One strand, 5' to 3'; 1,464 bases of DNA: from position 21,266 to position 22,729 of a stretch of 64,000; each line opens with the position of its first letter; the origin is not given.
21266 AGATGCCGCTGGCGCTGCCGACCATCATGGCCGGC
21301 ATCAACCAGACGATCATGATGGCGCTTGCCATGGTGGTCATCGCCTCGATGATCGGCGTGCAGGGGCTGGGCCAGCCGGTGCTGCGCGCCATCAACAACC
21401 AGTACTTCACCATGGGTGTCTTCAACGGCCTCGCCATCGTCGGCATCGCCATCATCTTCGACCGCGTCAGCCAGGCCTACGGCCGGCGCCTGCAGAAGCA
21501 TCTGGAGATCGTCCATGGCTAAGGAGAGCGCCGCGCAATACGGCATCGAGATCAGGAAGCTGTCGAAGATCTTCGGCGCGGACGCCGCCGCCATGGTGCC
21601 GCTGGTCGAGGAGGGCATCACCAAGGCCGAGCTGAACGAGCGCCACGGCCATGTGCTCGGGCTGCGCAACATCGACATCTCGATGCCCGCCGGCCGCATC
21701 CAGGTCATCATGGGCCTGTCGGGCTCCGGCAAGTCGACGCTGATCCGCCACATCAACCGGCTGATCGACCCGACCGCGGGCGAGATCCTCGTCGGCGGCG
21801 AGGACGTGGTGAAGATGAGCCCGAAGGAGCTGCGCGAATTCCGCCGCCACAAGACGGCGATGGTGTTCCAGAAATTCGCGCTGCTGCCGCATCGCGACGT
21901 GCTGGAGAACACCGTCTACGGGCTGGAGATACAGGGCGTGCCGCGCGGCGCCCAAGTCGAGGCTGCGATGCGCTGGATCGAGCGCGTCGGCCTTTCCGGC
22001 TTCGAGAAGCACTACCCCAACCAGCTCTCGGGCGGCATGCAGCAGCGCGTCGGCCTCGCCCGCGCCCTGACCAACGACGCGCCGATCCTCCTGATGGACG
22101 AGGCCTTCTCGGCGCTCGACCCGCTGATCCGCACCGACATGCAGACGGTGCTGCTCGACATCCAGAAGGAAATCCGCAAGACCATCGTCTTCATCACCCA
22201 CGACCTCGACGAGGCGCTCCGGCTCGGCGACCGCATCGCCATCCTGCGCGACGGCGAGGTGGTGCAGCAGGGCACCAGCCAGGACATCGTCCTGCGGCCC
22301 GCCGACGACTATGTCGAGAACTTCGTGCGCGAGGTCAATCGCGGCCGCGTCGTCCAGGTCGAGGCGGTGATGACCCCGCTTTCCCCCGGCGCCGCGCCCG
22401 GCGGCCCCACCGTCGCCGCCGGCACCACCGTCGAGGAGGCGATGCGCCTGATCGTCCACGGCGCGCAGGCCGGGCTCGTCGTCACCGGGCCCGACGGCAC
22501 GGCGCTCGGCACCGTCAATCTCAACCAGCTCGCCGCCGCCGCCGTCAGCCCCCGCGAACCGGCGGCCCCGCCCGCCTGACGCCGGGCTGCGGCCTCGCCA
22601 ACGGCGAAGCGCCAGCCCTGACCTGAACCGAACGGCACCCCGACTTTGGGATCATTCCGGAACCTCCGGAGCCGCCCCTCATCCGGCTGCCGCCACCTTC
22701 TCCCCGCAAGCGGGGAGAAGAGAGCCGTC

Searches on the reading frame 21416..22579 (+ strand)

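Call 9: search_protein_families(library=pfam, proteins=[window:21416-22579:+])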
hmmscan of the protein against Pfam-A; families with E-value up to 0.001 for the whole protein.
window:21416-22579:+ (387 aa): 3 families
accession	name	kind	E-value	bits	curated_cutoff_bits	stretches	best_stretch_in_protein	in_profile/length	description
PF00005.33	ABC_tran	-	2.6e-32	112.7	25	1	83-231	1-136/137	ABC transporter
PF09818.15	ABC_ATPase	-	4.6e-05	23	23.2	0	203-264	157-218/283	P-loop domain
PF01637.24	ATPase_2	-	0.00086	19.6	33.2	0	93-114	20-41/225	ATPase domain predominantly from Archaea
